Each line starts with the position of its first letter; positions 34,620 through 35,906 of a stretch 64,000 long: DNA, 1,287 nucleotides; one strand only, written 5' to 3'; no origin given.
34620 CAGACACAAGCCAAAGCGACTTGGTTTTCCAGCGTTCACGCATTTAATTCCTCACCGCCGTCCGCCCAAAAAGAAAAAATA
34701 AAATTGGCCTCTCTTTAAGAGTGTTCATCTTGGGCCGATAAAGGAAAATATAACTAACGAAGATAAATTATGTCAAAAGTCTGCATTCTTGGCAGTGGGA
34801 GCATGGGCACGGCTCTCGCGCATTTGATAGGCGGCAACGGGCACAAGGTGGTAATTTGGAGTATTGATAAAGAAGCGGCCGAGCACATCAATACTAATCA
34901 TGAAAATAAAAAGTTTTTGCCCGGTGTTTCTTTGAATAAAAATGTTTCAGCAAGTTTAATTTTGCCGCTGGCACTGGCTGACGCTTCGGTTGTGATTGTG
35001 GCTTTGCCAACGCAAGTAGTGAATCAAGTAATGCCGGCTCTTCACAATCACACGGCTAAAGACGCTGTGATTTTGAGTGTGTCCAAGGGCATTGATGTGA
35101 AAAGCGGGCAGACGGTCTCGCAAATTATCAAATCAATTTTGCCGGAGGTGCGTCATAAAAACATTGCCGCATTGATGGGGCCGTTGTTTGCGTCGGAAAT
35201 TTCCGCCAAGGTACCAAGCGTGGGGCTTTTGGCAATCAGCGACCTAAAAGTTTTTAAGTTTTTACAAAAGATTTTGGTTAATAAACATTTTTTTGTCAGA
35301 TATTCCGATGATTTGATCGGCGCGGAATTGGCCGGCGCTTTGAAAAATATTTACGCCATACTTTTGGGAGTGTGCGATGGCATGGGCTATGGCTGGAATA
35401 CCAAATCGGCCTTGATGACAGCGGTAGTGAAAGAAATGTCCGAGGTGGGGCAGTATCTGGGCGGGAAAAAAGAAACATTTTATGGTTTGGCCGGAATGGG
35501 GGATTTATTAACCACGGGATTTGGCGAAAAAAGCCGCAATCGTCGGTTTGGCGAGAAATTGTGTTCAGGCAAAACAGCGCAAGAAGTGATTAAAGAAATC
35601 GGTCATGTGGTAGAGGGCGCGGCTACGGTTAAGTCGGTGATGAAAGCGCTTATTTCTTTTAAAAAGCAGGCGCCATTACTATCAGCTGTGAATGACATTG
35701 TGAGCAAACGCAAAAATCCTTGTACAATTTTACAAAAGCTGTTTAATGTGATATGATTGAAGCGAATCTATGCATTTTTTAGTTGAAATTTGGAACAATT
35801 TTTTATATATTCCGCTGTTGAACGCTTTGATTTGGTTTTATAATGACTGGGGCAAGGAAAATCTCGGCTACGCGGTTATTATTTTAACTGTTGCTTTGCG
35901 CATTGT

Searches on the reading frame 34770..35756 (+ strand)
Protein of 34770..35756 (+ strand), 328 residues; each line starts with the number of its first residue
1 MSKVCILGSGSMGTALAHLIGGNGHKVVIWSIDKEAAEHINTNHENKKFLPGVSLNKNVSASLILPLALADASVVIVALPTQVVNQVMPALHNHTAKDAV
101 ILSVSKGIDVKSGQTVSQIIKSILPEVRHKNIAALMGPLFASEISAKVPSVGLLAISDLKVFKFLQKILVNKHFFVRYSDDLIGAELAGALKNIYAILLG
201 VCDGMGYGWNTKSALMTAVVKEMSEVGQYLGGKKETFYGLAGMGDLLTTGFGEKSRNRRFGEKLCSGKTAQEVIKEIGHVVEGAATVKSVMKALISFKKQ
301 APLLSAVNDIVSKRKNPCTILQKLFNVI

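Call 5: search_protein_families(library=pfam, proteins=[window:34770-35756:+], max_evalue=0.1)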
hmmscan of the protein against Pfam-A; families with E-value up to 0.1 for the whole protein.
window:34770-35756:+ (328 aa): 15 families
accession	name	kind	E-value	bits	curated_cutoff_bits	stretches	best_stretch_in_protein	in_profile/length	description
PF07479.19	NAD_Gly3P_dh_C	-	2.8e-46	157.7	25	1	181-321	1-141/142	NAD-dependent glycerol-3-phosphate dehydrogenase C-terminus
PF01210.29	NAD_Gly3P_dh_N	-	4.7e-40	137.6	23.1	1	3-158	1-154/158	NAD-dependent glycerol-3-phosphate dehydrogenase N-terminus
PF20618.3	GPD_NAD_C_bact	-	6.8e-15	55.8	27.6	1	241-307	1-66/66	Bacterial GPD, NAD-dependent C-terminal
PF03807.23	F420_oxidored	-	2.8e-09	37.9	21.6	1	3-106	1-93/94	NADP oxidoreductase coenzyme F420-dependent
PF02558.23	ApbA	-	4.2e-08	33.4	22.2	1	4-111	1-106/150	Ketopantoate reductase PanE/ApbA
PF03446.21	NAD_binding_2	-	3.5e-05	24.3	21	1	3-106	1-94/161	NAD binding domain of 6-phosphogluconate dehydrogenase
PF02737.24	3HCDH_N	-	5.9e-05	23.5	22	1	3-47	1-47/180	3-hydroxyacyl-CoA dehydrogenase, NAD binding domain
PF03721.20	UDPG_MGDP_dh_N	-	0.00025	21.1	27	1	3-97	2-113/187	UDP-glucose/GDP-mannose dehydrogenase family, NAD binding domain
PF03435.24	Sacchrp_dh_NADP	-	0.0014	19.4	25.1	1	4-94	1-91/129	Saccharopine dehydrogenase NADP binding domain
PF01118.30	Semialdhyde_dh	-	0.0026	18.6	26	1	3-133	1-119/121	Semialdehyde dehydrogenase, NAD binding domain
PF02254.24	TrkA_N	-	0.004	17.9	23.8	1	4-92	1-83/116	TrkA-N domain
PF02153.23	PDH_N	-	0.031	14.2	26.5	1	68-121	42-94/154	Prephenate dehydrogenase, nucleotide-binding domain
PF02826.25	2-Hacid_dh_C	-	0.031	14.1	25.1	1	2-41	37-74/178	D-isomer specific 2-hydroxyacid dehydrogenase, NAD binding domain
PF07991.19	KARI_N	-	0.044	13.8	20.6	0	3-115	6-104/165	Acetohydroxy acid isomeroreductase, NADPH-binding domain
PF01488.26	Shikimate_DH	-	0.092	13.3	24.3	0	2-54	13-68/138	Shikimate / quinate 5-dehydrogenase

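Call 44: find_related_loci(query=window:34770-35753:+, collection=metagenome_contigs, flank=4500)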
Query window:34770-35753:+ (328 aa) in metagenome_contigs; peptide patterns used: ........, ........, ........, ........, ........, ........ (x = any residue, [..] = any of these).
151 stretches matched a pattern; 1 encode a relative of the query (tblastn E <= 1e-3); 1 distinct loci.
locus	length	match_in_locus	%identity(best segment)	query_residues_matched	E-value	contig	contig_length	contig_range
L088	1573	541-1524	89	1-328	0e+0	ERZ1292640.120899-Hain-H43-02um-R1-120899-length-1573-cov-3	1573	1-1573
